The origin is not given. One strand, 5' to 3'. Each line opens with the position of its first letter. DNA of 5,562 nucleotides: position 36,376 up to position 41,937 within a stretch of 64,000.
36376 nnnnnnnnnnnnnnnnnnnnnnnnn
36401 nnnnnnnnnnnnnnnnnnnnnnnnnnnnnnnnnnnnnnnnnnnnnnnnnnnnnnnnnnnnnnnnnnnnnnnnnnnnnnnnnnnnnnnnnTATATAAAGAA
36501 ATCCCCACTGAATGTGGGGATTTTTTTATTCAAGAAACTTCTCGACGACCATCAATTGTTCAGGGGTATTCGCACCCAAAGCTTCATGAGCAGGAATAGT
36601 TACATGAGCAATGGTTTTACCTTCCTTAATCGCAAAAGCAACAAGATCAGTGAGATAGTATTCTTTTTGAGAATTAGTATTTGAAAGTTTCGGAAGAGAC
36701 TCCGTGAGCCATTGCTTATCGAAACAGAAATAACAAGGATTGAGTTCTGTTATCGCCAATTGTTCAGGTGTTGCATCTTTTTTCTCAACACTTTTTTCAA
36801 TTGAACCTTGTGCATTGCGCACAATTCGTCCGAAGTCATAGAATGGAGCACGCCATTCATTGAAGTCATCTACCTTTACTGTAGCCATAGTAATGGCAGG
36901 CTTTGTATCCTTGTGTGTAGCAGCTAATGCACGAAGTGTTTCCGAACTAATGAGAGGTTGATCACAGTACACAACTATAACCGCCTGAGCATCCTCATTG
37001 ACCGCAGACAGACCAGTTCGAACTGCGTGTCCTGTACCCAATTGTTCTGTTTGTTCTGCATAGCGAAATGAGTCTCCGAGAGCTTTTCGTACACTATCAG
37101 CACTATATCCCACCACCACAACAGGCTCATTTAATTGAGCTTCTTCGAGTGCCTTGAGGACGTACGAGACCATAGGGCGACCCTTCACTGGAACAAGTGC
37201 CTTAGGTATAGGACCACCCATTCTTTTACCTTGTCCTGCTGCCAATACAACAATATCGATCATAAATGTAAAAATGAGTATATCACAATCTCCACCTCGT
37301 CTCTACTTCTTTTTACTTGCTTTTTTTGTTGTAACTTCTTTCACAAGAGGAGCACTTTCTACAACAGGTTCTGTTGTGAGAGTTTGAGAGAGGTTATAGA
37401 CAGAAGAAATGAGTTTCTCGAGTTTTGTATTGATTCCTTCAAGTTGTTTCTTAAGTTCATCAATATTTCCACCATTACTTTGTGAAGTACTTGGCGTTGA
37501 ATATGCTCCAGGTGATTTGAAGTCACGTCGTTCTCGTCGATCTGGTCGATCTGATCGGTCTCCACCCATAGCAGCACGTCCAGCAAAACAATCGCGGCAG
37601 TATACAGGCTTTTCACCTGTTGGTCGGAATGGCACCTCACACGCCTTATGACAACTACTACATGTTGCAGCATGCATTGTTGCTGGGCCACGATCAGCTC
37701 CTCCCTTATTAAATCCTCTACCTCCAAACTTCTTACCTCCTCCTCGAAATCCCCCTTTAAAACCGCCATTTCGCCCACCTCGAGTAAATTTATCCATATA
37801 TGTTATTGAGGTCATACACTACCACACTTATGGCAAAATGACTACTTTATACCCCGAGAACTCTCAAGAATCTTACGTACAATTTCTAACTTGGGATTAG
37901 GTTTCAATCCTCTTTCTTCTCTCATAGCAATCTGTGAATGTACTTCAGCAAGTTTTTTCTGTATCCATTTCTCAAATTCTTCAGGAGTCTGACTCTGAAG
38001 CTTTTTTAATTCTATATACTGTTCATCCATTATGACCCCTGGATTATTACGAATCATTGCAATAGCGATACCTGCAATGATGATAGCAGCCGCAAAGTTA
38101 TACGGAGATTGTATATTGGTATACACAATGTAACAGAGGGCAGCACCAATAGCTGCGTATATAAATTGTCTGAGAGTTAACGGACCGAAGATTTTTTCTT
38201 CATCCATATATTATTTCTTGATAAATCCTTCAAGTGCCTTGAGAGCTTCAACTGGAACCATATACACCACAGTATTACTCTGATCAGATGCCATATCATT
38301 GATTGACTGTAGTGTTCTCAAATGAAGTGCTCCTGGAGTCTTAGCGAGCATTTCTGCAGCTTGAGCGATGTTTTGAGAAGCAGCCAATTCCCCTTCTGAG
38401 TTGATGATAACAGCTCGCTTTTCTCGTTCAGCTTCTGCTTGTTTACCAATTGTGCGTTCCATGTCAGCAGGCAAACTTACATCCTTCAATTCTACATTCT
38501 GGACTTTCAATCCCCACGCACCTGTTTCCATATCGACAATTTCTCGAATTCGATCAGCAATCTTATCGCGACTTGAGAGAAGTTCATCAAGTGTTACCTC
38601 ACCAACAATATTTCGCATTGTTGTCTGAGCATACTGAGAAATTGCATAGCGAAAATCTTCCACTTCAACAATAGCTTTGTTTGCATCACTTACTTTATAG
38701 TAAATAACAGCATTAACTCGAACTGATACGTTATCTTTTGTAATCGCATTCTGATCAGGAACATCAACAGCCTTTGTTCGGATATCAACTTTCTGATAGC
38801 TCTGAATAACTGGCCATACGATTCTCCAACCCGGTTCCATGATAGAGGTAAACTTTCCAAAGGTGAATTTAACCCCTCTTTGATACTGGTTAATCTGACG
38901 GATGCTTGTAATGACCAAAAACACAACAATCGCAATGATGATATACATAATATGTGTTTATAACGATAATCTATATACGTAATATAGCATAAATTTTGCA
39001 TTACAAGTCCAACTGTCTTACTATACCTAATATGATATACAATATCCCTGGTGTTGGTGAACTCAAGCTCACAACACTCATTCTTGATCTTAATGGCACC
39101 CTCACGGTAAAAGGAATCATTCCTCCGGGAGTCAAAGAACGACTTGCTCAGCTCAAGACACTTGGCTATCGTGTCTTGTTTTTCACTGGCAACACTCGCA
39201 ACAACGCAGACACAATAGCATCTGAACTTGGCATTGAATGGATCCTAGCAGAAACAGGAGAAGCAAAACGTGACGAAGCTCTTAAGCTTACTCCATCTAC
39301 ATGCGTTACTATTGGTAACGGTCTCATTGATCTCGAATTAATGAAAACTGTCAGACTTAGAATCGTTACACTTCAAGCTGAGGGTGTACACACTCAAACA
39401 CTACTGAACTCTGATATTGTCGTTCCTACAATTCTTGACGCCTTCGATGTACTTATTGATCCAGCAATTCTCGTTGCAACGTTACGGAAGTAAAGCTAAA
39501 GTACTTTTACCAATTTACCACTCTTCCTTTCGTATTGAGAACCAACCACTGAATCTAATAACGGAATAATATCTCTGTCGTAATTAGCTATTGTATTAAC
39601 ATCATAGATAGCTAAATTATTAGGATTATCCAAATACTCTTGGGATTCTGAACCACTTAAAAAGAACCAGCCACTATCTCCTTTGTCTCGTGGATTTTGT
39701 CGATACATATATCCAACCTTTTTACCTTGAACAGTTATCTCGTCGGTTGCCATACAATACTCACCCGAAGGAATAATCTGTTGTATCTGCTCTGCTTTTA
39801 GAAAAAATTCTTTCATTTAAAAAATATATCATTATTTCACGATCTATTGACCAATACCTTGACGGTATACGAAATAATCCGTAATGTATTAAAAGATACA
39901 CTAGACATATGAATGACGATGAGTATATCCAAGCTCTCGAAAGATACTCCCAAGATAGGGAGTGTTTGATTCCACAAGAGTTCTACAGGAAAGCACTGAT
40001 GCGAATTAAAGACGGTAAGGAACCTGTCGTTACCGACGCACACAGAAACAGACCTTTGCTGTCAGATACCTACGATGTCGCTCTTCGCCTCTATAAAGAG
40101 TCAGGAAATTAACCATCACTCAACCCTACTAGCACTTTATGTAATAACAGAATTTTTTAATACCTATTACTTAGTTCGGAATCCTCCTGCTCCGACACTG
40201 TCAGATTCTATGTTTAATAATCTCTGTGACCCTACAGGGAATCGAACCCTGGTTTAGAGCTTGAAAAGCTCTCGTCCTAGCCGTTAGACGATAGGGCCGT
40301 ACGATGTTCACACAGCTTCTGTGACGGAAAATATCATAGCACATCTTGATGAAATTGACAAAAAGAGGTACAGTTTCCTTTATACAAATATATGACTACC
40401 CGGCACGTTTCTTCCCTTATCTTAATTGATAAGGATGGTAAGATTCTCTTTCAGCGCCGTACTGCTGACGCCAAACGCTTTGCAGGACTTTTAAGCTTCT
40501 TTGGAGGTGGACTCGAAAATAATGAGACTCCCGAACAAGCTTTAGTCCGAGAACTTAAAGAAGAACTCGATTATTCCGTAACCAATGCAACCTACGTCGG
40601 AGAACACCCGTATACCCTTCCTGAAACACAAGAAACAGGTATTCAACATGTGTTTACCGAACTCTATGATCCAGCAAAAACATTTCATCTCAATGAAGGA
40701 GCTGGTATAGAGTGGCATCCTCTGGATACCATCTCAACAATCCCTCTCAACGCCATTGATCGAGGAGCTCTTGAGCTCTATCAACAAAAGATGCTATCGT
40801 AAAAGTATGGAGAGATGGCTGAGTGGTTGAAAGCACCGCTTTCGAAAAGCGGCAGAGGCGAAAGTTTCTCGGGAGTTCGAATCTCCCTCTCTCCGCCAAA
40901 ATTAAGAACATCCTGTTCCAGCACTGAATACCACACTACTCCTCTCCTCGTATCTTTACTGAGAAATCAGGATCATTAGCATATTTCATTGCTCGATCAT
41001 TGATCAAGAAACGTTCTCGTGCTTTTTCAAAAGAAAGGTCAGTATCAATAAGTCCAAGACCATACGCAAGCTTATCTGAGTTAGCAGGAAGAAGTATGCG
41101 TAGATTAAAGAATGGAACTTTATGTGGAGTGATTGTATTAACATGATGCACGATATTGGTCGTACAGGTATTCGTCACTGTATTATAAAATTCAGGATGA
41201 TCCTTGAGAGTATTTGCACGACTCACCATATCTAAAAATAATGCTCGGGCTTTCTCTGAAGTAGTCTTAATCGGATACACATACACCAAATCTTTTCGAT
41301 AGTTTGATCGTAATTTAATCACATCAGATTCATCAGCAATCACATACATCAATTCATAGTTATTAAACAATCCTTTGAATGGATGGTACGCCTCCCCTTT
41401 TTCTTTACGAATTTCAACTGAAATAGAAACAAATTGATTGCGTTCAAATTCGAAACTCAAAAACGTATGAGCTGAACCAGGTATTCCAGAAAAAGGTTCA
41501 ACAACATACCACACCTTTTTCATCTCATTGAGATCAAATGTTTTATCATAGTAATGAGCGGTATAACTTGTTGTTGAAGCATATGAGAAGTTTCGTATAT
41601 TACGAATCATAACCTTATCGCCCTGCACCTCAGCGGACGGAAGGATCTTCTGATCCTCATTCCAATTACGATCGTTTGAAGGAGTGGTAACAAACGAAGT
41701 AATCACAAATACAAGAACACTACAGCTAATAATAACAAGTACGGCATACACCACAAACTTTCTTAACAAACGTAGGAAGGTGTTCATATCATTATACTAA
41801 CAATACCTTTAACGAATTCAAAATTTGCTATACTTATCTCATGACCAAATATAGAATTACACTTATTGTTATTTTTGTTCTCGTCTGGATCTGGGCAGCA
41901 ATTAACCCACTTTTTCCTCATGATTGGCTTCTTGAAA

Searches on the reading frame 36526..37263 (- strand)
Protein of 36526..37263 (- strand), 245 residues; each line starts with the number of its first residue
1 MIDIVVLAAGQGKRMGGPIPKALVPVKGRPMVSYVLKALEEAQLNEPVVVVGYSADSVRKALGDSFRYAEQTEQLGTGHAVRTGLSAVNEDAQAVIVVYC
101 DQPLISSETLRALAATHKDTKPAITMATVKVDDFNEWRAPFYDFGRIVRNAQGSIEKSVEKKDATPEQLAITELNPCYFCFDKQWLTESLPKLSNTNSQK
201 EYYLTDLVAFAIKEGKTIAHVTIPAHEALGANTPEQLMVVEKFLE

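Call 60: search_protein_families(library=pfam, proteins=[window:36526-37263:-], max_evalue=0.001)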
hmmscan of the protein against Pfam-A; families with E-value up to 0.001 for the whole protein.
window:36526-37263:- (245 aa): 4 families
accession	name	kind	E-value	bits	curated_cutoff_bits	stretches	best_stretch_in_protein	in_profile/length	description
PF12804.13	NTP_transf_3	-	1.1e-27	97.6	27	1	5-130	2-124/160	MobA-like NTP transferase domain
PF00483.29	NTP_transferase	-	1.9e-14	54.3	21.2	1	5-217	3-215/245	Nucleotidyl transferase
PF01128.25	IspD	-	1.8e-12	48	27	1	4-129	3-130/221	2-C-methyl-D-erythritol 4-phosphate cytidylyltransferase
PF02348.25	CTP_transf_3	-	2.2e-06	28.1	22.6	1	21-135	16-133/217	Cytidylyltransferase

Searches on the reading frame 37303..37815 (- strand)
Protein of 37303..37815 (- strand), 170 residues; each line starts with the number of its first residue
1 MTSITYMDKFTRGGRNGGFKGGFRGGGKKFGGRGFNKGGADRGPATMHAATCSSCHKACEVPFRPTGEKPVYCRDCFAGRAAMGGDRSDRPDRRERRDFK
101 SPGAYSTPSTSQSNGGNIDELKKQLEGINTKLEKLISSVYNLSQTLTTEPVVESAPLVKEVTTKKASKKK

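Call 60: search_protein_families(library=pfam, proteins=[window:37303-37815:-], max_evalue=0.001)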
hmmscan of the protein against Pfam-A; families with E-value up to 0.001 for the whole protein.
window:37303-37815:- (170 aa): 1 family
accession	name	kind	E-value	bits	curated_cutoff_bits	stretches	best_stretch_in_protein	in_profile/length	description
PF23477.1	zf_Tbcl_2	-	8.5e-16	57.8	27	1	46-79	2-35/37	Probable treble clef zinc finger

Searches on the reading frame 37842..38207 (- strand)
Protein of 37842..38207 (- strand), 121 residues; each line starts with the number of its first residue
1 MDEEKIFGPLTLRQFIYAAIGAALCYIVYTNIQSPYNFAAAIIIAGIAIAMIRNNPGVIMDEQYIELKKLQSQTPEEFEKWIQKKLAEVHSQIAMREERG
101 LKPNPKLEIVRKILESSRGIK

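Call 60: search_protein_families(library=pfam, proteins=[window:37842-38207:-], max_evalue=0.001)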
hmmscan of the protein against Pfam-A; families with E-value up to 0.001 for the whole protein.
window:37842-38207:- (121 aa): 1 family
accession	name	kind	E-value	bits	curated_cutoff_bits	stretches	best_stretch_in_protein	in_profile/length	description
PF12666.12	PrgI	-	3.7e-08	34.2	27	1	3-57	10-62/91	PrgI family protein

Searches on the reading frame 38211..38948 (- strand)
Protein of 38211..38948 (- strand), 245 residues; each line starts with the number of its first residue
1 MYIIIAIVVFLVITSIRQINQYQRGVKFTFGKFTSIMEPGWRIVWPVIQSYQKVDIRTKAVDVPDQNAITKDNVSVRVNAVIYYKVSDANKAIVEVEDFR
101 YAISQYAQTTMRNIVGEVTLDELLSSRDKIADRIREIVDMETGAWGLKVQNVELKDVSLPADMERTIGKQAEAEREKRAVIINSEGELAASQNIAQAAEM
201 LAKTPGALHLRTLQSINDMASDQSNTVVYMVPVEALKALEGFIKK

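Call 60: search_protein_families(library=pfam, proteins=[window:38211-38948:-], max_evalue=0.001)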
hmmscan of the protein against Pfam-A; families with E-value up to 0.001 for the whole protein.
window:38211-38948:- (245 aa): 2 families
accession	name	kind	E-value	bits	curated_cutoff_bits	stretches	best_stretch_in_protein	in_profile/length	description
PF01145.31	Band_7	-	2.9e-43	148.4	23.6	1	18-187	2-175/176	SPFH domain / Band 7 family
PF13421.11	Band_7_1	-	4.4e-06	26.9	24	1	97-172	131-208/211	SPFH domain-Band 7 family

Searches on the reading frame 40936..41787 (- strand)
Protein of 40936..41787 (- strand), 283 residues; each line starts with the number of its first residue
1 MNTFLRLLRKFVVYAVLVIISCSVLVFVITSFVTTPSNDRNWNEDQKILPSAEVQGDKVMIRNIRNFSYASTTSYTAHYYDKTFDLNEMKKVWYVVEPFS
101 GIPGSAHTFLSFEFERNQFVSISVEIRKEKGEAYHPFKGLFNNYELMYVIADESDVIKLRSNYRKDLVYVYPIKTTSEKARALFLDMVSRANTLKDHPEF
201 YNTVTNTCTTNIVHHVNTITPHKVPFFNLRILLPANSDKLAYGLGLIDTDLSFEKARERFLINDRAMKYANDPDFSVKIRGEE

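Call 61: search_protein_families(library=pfam, proteins=[window:40936-41787:-], max_evalue=0.001)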
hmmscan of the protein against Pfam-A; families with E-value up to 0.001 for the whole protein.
window:40936-41787:- (283 aa): 1 family
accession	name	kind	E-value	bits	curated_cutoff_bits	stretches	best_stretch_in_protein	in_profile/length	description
PF13387.12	Lnb_N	-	3.6e-37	128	22.2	1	76-233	2-173/175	Lnb N-terminal periplasmic domain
